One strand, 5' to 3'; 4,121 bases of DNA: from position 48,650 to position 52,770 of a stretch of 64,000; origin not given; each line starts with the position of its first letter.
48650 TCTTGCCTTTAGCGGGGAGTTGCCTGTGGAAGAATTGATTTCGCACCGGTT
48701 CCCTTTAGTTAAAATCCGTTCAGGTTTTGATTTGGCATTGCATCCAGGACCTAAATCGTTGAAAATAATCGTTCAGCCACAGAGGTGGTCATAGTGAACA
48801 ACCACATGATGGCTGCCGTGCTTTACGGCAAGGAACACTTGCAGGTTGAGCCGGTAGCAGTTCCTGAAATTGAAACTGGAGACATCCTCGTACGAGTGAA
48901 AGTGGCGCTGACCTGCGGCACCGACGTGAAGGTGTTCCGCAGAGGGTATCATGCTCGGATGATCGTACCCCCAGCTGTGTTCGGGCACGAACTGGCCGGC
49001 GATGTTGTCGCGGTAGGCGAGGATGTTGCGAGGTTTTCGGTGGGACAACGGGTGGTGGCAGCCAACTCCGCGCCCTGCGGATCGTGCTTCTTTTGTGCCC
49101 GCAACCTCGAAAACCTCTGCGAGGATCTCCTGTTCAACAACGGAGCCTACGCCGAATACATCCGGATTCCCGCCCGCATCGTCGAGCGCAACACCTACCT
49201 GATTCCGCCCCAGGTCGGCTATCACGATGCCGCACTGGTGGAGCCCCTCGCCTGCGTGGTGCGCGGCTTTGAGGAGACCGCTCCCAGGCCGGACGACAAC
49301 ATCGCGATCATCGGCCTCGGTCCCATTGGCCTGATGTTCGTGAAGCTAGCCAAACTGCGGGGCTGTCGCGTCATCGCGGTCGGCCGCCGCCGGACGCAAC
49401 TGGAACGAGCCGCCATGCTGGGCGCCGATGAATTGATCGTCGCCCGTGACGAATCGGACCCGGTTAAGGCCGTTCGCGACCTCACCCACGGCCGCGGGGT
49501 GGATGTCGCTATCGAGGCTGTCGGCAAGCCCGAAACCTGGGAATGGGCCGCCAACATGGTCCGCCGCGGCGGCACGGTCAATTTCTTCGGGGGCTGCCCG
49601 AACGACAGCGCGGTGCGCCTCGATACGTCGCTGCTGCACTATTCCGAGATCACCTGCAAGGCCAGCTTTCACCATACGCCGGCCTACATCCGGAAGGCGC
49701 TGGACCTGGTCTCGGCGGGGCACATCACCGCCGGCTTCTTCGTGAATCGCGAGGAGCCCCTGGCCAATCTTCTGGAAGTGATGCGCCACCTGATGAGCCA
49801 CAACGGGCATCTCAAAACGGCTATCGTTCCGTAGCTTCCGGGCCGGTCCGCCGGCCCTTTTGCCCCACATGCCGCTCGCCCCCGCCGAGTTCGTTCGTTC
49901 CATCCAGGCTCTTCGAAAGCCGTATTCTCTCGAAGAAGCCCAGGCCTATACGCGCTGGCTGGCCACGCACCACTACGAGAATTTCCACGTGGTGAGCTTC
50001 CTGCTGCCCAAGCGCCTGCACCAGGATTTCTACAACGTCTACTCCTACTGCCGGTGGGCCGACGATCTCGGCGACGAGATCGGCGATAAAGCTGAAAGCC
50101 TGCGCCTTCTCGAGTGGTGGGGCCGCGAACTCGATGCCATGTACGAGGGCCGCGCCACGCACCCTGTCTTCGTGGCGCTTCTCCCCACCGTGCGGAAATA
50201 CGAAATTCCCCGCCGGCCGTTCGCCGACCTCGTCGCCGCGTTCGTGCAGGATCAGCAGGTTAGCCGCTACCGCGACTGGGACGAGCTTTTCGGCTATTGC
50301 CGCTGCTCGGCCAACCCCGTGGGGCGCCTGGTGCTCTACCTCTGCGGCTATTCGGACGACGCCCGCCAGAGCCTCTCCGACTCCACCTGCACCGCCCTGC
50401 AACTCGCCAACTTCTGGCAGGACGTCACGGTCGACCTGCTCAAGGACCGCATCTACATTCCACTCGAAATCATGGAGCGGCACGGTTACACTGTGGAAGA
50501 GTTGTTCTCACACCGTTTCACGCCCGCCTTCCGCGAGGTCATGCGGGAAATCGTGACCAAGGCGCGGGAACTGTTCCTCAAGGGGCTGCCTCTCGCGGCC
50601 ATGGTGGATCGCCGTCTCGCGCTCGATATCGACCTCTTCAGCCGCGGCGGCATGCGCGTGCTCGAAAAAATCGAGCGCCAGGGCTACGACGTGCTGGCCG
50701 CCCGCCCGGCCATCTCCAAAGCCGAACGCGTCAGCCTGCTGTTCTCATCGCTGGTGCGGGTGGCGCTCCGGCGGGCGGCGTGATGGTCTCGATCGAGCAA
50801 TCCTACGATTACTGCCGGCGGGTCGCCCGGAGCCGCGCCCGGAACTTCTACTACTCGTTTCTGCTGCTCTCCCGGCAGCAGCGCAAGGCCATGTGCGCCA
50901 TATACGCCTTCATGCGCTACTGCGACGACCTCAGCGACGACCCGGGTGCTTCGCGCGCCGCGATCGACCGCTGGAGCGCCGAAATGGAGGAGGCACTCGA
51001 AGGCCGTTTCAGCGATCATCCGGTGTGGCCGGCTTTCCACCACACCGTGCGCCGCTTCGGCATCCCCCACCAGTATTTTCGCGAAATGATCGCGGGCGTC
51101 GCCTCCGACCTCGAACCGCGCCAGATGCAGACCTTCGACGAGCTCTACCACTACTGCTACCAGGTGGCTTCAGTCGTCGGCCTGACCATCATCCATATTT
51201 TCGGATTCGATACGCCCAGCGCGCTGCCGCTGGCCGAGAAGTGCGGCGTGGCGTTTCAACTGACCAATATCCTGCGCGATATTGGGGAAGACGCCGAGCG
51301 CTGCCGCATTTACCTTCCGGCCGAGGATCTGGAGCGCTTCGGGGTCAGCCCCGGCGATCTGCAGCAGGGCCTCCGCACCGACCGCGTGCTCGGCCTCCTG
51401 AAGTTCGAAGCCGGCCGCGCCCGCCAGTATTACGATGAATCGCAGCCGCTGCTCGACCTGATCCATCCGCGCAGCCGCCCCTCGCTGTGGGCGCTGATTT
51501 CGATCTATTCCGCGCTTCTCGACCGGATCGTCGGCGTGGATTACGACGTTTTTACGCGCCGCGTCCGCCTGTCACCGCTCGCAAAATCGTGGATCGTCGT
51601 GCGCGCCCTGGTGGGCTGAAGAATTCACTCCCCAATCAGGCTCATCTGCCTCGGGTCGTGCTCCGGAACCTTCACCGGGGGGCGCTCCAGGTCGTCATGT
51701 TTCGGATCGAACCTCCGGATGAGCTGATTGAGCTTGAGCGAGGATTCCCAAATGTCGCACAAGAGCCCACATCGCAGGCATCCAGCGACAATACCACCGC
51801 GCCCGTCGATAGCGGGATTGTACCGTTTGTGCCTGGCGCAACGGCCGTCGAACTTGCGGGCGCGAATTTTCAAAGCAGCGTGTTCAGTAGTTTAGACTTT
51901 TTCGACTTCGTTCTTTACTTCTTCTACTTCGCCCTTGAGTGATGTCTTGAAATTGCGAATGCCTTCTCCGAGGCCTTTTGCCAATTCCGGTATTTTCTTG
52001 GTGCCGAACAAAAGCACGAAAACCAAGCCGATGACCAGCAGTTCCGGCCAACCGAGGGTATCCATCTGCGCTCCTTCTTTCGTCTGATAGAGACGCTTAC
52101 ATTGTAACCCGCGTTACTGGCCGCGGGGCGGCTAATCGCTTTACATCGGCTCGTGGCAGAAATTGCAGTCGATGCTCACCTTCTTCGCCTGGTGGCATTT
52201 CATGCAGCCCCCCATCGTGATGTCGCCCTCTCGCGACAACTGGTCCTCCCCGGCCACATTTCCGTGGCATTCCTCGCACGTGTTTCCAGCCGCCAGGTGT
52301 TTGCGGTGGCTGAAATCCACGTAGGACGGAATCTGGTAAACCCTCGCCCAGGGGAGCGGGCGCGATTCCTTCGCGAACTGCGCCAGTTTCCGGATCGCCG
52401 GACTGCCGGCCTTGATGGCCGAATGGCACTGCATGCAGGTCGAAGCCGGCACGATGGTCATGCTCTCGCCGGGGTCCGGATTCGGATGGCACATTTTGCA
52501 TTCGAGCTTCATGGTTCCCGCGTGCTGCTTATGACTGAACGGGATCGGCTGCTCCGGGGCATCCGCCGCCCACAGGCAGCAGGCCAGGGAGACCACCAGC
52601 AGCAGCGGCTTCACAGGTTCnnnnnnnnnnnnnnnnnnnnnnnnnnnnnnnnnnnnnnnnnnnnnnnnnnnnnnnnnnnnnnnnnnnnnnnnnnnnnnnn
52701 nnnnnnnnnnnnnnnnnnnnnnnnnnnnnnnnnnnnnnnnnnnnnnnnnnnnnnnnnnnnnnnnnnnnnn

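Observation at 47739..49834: Two zinc MDR dehydrogenases embedded between hpnG and hpnC: candidates for the unassigned ribosylhopane reductase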

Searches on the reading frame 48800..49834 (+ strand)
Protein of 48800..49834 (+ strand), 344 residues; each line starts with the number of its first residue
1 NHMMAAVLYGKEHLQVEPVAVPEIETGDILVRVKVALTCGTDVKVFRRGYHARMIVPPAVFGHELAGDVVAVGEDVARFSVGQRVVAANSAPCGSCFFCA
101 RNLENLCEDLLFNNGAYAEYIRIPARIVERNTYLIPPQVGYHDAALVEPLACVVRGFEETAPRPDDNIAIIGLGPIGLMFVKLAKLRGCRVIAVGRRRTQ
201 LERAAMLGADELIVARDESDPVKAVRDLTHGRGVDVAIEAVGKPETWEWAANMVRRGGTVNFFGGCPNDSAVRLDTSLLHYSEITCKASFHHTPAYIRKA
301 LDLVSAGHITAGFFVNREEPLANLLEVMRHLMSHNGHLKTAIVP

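Call 5: search_protein_families(library=ncbifam, proteins=[window:48800-49834:+], max_evalue=0.00001)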
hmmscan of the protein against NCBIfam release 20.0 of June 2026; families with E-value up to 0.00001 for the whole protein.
window:48800-49834:+ (344 aa): 23 families
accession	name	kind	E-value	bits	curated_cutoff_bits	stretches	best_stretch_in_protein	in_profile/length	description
NF041097.1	keto_inos_dh_IolM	equivalog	6.8e-49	166.5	450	1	4-333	30-379/389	scyllo-inosose 3-dehydrogenase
TIGR00692.1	tdh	equivalog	1.5e-46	159.1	458.35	1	15-275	12-272/340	L-threonine 3-dehydrogenase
NF003808.0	PRK05396.1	equivalog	1e-43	149.5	380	1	13-276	12-275/341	L-threonine 3-dehydrogenase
NF010344.0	PRK13771.1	subfamily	7.2e-34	117.2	349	1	3-330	1-322/334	putative alcohol dehydrogenase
TIGR03451.1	mycoS_dep_FDH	equivalog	1.5e-33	116.1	512.9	2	165-278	177-288/358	S-(hydroxymethyl)mycothiol dehydrogenase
NF007489.0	PRK10083.1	equivalog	3e-32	111.9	376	1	6-272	4-267/339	Zn-dependent oxidoreductase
TIGR03366.1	HpnZ_proposed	hypoth_equivalog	1.8e-29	102.9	328.1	1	22-308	1-297/315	putative phosphonate catabolism associated alcohol dehydrogenase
NF041172.1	AcrlCoa_red_Thmprot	equivalog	2.5e-29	102.3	500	1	3-311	1-303/334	acryloyl-CoA reductase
NF007375.0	PRK09880.1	equivalog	6.1e-27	94.3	469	1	4-319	6-318/344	L-idonate 5-dehydrogenase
TIGR03989.1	Rxyl_3153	subfamily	1.4e-26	93.6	440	2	5-108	4-106/370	NDMA-dependent alcohol dehydrogenase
NF047908.1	AldhRedAhr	equivalog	5.9e-26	91.1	470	1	11-333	13-324/335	NADPH-dependent aldehyde reductase Ahr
NF007642.0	PRK10309.1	equivalog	1e-24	87.4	550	1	4-254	2-250/347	galactitol-1-phosphate 5-dehydrogenase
TIGR02818.1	adh_III_F_hyde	equivalog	2.2e-24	86.2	543.95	2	7-110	6-108/368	S-(hydroxymethyl)glutathione dehydrogenase/class III alcohol dehydrogenase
TIGR03201.1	dearomat_had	equivalog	1.9e-23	83.1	338.65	1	13-339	10-342/349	6-hydroxycyclohex-1-ene-1-carbonyl-CoA dehydrogenase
NF006940.0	PRK09422.1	equivalog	3.2e-23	82.2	344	1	3-325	1-319/338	alcohol dehydrogenase AdhP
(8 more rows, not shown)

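Call 6: search_protein_families(library=pfam, proteins=[window:48800-49834:+], max_evalue=0.001)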
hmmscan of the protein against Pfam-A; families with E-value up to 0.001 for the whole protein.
window:48800-49834:+ (344 aa): 4 families
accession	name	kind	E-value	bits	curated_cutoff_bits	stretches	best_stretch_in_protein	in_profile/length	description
PF00107.32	ADH_zinc_N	-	8.9e-28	97.3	31.8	1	175-305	1-128/129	Zinc-binding dehydrogenase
PF08240.17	ADH_N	-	2.5e-24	86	23.5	1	26-128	2-99/104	Alcohol dehydrogenase GroES-like domain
PF13602.12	ADH_zinc_N_2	-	6.1e-06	27.6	27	1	207-334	1-126/134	Zinc-binding dehydrogenase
PF16912.11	Glu_dehyd_C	-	1.6e-05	24.9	34.9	1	145-281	5-146/211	Glucose dehydrogenase C-terminus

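Call 9: search_solved_structures(query=window:48800-49834:+, max_evalue=1e-20)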
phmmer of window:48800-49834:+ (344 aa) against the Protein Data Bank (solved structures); distinct sequences matched with E-value up to 1e-20: 41.
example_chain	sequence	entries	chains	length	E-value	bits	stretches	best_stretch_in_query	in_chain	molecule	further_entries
4cpd_A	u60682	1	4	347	9.3e-40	140.1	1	3-321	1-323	ALCOHOL DEHYDROGENASE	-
2dfv_A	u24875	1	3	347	1.7e-36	129.4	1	9-275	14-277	Probable L-threonine 3-dehydrogenase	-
2d8a_A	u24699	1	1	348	1.7e-36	129.3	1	9-275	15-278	Probable L-threonine 3-dehydrogenase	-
3gfb_A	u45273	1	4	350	3.5e-36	128.3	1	8-276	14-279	L-threonine 3-dehydrogenase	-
4ej6_A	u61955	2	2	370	3.2e-35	125.2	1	6-343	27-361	Putative zinc-binding dehydrogenase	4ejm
1e3j_A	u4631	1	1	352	1.2e-32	116.7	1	4-314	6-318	NADP(H)-DEPENDENT KETOSE REDUCTASE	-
9flz_A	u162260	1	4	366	5.5e-32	114.5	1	9-326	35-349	alcohol dehydrogenase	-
6z42_A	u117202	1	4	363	8.7e-32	113.9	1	6-330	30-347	Alcohol dehydrogenase, zinc-containing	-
5k1s_A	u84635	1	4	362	1.9e-31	112.8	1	2-326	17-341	Oxidoreductase, zinc-binding dehydrogenase family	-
3meq_A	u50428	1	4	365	4.9e-31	111.4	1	8-329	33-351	Alcohol dehydrogenase, zinc-containing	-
4z6k_A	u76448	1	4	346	1.1e-30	110.2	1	4-331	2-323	Alcohol dehydrogenase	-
5kia_A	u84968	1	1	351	1.2e-30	110.1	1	12-274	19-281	L-threonine 3-dehydrogenase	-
5yln_A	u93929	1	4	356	3.8e-30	108.5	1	26-301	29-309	Alcohol dehydrogenase, zinc-containing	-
1llu_A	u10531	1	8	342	6.1e-30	107.8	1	3-329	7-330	Alcohol Dehydrogenase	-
5vm2_A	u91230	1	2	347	7e-30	107.6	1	17-309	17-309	Alcohol dehydrogenase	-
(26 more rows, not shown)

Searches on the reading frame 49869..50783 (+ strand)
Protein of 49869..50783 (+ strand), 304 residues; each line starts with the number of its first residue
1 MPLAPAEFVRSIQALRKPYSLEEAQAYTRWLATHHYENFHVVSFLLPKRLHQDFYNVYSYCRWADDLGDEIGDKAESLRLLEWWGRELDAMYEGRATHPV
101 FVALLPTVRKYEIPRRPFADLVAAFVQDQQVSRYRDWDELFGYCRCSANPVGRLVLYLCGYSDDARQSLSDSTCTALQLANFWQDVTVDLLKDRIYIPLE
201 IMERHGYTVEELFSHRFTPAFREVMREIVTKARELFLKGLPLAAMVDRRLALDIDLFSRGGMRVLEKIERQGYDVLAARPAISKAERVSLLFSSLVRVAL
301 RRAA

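Call 5: search_protein_families(library=ncbifam, proteins=[window:49869-50783:+], max_evalue=0.00001)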
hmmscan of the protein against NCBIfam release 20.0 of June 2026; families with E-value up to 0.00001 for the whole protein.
window:49869-50783:+ (304 aa): 5 families
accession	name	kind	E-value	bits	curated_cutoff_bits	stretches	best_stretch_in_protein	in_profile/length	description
TIGR03464.1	HpnC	equivalog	9.5e-106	353.2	250.45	1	32-295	2-266/267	squalene synthase HpnC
TIGR03465.1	HpnD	equivalog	1.5e-57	194.7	278.6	1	36-292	6-262/267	presqualene diphosphate synthase HpnD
NF045686.1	PhytoSynCyanob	equivalog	4.9e-34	117.8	550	1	13-298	9-307/310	15-cis-phytoene synthase CrtB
NF045921.1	PhytnSynCrtBRhod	equivalog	1.5e-27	96.8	500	1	36-300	18-281/307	15-cis-phytoene synthase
NF042419.1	Phyto_syn_CrtB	equivalog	2.2e-13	50.4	480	1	39-296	18-284/306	15-cis-phytoene synthase CrtB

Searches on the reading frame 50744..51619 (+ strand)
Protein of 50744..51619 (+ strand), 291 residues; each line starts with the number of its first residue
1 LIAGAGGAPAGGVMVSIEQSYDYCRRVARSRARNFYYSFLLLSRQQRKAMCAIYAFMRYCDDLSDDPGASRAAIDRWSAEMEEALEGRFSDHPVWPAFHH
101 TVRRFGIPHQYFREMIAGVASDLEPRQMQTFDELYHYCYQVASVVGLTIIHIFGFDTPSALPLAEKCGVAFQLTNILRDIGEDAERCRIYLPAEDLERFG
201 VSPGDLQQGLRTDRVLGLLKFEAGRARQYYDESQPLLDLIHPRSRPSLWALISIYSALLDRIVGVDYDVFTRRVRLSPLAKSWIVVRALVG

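Call 5: search_protein_families(library=ncbifam, proteins=[window:50744-51619:+], max_evalue=0.00001)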
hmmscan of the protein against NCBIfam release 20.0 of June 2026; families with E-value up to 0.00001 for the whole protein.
window:50744-51619:+ (291 aa): 6 families
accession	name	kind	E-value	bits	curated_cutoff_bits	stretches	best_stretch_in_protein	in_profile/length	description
TIGR03465.1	HpnD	equivalog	8.2e-77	257.8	278.6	1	28-290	2-266/267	presqualene diphosphate synthase HpnD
NF045686.1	PhytoSynCyanob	equivalog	9.3e-64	215.4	550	1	14-282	14-297/310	15-cis-phytoene synthase CrtB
TIGR03464.1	HpnC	equivalog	5.2e-53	180.3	250.45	1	29-289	3-266/267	squalene synthase HpnC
NF045921.1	PhytnSynCrtBRhod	equivalog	3.1e-40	138.6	500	1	19-289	5-276/307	15-cis-phytoene synthase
NF042419.1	Phyto_syn_CrtB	equivalog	4.9e-30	105.1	480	1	36-253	19-244/306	15-cis-phytoene synthase CrtB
TIGR01559.1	squal_synth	equivalog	1e-08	34.8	286.75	1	113-208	112-215/337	squalene synthase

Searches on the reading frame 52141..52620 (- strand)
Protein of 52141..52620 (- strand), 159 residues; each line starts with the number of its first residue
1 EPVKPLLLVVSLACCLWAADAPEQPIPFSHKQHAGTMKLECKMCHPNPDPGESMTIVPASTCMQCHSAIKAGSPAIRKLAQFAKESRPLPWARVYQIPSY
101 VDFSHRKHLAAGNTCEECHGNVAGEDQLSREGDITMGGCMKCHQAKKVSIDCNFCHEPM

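Call 75: search_protein_families(library=pfam, proteins=[window:52141-52620:-], max_evalue=0.0001)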
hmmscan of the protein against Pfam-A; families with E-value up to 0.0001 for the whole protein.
window:52141-52620:- (159 aa): 3 families
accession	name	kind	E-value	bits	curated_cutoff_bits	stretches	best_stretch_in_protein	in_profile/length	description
PF14522.11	Cytochrome_C7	-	1.7e-11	44.2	24.8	1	101-157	1-67/67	Cytochrome c7 and related cytochrome c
PF02085.21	Cytochrom_CIII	-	4.5e-09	37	22.9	1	23-70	18-57/101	Class III cytochrome C family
PF14537.11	Cytochrom_c3_2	-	2.4e-07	31.5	25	1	36-119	4-78/79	Cytochrome c3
